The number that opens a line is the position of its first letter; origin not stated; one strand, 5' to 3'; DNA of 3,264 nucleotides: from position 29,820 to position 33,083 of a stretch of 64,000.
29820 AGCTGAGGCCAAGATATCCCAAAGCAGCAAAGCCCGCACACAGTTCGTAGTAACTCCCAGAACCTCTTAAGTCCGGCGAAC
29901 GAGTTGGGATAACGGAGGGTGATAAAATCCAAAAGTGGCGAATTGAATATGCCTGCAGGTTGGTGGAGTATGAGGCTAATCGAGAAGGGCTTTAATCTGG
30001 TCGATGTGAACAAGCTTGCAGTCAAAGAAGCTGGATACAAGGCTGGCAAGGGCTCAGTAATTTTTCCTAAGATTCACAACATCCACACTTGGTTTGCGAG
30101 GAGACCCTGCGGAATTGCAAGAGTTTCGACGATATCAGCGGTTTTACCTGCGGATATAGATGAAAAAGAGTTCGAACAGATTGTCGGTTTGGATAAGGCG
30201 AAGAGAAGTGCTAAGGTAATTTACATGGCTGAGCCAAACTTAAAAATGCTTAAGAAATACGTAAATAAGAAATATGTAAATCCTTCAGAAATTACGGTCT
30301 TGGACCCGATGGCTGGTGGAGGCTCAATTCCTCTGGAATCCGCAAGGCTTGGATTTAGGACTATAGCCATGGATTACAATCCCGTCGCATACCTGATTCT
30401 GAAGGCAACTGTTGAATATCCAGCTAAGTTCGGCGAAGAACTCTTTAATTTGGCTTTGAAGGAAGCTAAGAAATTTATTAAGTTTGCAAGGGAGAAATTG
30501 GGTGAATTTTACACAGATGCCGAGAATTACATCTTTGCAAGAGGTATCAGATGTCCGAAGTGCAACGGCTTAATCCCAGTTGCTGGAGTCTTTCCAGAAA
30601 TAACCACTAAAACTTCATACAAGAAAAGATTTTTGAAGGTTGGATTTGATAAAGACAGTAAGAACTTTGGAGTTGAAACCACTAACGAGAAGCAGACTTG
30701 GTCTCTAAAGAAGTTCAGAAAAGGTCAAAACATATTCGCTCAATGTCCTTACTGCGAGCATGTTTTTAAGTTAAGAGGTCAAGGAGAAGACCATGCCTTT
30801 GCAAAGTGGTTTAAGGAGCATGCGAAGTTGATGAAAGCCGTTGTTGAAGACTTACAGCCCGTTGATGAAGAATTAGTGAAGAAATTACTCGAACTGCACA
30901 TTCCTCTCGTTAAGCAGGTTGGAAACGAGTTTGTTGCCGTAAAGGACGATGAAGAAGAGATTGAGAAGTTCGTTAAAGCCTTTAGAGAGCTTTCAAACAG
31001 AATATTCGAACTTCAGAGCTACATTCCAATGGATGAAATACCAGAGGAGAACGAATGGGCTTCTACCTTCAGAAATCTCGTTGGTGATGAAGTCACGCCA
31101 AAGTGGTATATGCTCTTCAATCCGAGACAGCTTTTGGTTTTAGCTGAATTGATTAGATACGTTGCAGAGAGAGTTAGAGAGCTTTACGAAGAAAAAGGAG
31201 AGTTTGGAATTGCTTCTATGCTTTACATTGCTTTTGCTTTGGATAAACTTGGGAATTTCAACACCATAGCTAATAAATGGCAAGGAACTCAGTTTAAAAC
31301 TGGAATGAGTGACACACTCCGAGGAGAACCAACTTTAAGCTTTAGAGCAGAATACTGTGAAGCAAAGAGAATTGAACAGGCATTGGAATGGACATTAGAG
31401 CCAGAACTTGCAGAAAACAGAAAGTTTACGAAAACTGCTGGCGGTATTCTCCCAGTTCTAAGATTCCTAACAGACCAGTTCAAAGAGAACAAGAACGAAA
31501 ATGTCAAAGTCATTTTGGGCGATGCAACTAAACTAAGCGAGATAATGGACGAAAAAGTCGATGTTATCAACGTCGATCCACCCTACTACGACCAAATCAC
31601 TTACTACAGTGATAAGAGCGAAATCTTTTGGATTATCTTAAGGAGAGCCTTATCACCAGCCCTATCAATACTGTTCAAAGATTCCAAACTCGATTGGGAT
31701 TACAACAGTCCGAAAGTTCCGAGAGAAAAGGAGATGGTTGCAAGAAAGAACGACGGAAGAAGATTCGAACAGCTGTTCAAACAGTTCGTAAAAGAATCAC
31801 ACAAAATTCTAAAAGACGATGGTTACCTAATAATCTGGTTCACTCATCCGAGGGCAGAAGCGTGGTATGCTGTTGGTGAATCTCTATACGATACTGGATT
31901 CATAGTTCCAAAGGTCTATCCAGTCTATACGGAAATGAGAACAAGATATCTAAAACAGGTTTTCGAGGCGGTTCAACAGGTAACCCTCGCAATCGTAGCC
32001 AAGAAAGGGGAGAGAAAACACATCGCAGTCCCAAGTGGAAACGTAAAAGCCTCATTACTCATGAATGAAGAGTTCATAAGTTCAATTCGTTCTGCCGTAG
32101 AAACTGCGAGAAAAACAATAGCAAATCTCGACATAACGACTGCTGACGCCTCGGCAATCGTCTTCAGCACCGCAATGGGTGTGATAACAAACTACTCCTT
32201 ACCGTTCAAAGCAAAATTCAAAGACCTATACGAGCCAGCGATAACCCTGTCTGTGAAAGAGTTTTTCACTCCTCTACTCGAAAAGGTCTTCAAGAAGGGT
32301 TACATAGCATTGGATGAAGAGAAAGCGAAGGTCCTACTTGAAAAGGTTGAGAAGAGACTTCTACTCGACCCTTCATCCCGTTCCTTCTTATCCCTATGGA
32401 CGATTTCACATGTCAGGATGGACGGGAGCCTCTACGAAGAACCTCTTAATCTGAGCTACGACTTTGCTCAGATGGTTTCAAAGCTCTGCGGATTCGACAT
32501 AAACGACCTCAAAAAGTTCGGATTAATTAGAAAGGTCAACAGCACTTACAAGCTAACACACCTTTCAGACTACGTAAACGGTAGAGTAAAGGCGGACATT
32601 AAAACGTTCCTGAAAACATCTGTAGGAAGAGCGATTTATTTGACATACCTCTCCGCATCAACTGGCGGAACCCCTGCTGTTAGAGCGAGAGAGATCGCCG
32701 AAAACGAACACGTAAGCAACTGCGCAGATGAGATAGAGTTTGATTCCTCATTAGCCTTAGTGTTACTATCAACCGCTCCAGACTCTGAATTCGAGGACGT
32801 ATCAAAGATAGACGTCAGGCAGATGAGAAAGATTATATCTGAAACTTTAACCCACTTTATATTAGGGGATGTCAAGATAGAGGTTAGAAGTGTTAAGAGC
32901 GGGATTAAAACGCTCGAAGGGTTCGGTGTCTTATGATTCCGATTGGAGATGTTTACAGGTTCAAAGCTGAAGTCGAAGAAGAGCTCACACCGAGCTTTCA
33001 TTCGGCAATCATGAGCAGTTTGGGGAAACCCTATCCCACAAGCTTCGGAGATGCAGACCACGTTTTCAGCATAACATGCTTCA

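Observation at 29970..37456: Compact four-gene cassette: DUF1156 methylase + DUF499-like ATPase + mini PglZ-like protein + unknown; BREX-like logic in an undescribed composition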

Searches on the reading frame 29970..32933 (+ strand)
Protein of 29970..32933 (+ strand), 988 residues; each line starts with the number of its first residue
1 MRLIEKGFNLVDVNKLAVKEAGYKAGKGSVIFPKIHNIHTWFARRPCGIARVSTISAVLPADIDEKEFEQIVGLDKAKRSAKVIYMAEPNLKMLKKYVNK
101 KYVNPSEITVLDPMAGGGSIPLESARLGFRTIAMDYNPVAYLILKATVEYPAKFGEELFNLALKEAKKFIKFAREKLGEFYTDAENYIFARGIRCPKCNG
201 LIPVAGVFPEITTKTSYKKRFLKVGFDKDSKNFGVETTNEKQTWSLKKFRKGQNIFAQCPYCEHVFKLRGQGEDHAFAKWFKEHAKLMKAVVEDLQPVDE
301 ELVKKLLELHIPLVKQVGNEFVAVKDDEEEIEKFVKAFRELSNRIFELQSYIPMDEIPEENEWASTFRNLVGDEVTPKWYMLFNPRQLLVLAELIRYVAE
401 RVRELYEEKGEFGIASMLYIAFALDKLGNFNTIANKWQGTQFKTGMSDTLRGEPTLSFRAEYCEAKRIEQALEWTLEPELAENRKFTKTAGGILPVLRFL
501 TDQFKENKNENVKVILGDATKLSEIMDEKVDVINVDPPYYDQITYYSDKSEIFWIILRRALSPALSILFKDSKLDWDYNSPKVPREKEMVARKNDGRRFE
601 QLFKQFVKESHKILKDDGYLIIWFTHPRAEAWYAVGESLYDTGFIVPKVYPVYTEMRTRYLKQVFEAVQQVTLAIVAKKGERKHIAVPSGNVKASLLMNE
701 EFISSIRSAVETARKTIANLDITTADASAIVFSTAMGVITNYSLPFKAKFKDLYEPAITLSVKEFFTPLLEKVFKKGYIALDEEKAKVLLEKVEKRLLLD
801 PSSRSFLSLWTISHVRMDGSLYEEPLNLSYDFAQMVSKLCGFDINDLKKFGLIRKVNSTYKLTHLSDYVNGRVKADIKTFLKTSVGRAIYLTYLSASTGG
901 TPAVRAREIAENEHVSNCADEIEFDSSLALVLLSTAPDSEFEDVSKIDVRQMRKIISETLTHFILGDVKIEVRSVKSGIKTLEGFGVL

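Call 3: search_protein_families(library=pfam, proteins=[window:29970-32933:+], max_evalue=0.1)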
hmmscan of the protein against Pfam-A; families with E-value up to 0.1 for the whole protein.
window:29970-32933:+ (988 aa): 6 families
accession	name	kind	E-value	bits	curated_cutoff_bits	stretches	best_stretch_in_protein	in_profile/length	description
PF01170.24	UPF0020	-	4.1e-08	33.6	22.3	1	109-179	31-98/197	RMKL-like, methyltransferase domain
PF01555.25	N6_N4_Mtase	-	2.9e-05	24.6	26.7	1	530-635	1-64/221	DNA methylase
PF02086.21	MethyltransfD12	-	3.5e-05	24.1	22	1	94-176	12-95/253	D12 class N6 adenine-specific DNA methyltransferase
PF03602.21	Cons_hypoth95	-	0.00058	20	24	0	504-596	84-174/182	Conserved hypothetical protein 95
PF20755.2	DUF6834_C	-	0.012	16.3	27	1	305-346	54-95/129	Domain of unknown function (DUF6834), C-terminal domain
PF06634.17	DUF1156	-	0.029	14.9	24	1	33-78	21-64/73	Protein of unknown function (DUF1156)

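Call 4: search_protein_families(library=padloc, proteins=[window:29970-32933:+], max_evalue=0.1)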
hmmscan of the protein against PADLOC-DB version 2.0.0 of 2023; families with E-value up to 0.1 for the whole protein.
window:29970-32933:+ (988 aa): 29 families (the best 25 are shown)
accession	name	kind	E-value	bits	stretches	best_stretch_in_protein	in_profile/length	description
PDLC03352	MTase_II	-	2.7e-41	139.4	3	26-232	23-219/1023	Type II methyltransferase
PDLC00661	HmaB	-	2.1e-29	100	2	104-157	134-188/973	DNA-adenine methylase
PDLC00660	HmaB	-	1.3e-27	94.1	2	110-157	142-189/967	DNA-adenine methylase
PDLC02189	DUF1156_MTase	-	3.8e-17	59.8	1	110-683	167-683/944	-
PDLC03233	MTase_II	-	1.3e-14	51.7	2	2-159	33-174/731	Type II methyltransferase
PDLC04134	mad2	-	1.2e-10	38.9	2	497-622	326-394/492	mads_2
PDLC03314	MTase_II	-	1.7e-10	37.7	2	110-397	167-458/944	Type II methyltransferase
PDLC02541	PglX|PglXI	-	3.2e-09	33.5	1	504-654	467-598/919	PglXI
PDLC03319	MTase_II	-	8.2e-06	22.9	1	109-149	26-66/503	Type II methyltransferase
PDLC03299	MTase_II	-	1e-05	23.2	1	505-539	8-43/296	Type II methyltransferase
PDLC03325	MTase_II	-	3.3e-05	20.8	1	504-593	268-354/426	Type II methyltransferase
PDLC03367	MTase_II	-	3.6e-05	20.3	1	103-152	38-87/633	Type II methyltransferase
PDLC03224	MTase_II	-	4.3e-05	20.6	1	100-163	87-150/481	Type II methyltransferase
PDLC03376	MTase_II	-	7e-05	20.8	1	505-551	102-147/249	Type II methyltransferase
PDLC03339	MTase_II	-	9.4e-05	19.3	1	84-160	209-283/399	Type II methyltransferase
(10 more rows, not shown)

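Call 5: search_protein_families(library=ncbifam, proteins=[window:29970-32933:+], max_evalue=0.1)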
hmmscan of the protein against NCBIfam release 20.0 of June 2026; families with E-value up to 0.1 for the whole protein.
window:29970-32933:+ (988 aa): 6 families
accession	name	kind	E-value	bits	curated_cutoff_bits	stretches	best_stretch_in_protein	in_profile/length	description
NF042963.1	DUF1156_antiphage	equivalog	5.3e-28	97.6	1000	1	108-742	185-764/960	anti-phage-associated DUF1156 domain-containing protein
TIGR01177.1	TIGR01177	hypoth_equivalog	6.6e-09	35.5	316.55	2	98-136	175-212/330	TIGR01177 family methyltransferase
NF040721.1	Trm14_Arch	equivalog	2.2e-05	23.7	280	1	510-544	271-304/370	tRNA (guanine(6)-N2)-methyltransferase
NF008572.0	PRK11524.1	equivalog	0.00036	19.8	292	1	504-540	7-44/294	adenine-specific DNA-methyltransferase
NF040850.1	Trm14_Thcoccales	equivalog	0.025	13.5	480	0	510-543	268-300/365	tRNA (guanine(6)-N2)-methyltransferase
NF010253.0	PRK13699.1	subfamily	0.045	13.4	244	0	83-134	142-191/226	DNA methyltransferase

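Call 91: list_cluster_members(proteins=[window:29970-32933:+, window:32933-36262:+, window:36249-37001:+, window:27595-29415:-, window:38282-38917:+])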
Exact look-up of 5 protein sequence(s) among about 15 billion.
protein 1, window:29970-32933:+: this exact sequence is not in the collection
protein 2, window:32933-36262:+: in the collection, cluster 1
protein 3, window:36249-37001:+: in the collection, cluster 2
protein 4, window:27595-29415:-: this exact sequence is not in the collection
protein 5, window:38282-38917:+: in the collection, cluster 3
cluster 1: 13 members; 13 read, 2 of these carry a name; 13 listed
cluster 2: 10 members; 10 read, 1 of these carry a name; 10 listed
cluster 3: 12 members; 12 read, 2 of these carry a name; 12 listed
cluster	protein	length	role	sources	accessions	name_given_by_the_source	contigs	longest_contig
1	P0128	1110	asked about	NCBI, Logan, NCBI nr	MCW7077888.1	MAG: hypothetical protein OCU22_01975 [Canidatus Methanoxibalbensis ujae] | hypothetical protein [Candidatus Methanoxibalbensis ujae]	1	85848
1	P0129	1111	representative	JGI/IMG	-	-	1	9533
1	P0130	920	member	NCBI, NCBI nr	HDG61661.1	MAG TPA: hypothetical protein ENG15_01505, partial [Thermotoga sp.] | hypothetical protein [Thermotoga sp.]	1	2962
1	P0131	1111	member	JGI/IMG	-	-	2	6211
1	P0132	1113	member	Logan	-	-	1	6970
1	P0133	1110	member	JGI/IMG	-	-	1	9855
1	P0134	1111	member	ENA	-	-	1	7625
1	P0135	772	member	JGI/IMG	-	-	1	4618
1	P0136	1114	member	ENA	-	-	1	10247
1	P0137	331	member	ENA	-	-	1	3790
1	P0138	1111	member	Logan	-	-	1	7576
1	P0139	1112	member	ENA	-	-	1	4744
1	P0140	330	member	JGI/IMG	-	-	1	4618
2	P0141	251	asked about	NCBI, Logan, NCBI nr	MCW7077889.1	MAG: hypothetical protein OCU22_01980 [Canidatus Methanoxibalbensis ujae] | hypothetical protein [Candidatus Methanoxibalbensis ujae]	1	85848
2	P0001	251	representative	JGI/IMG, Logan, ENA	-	-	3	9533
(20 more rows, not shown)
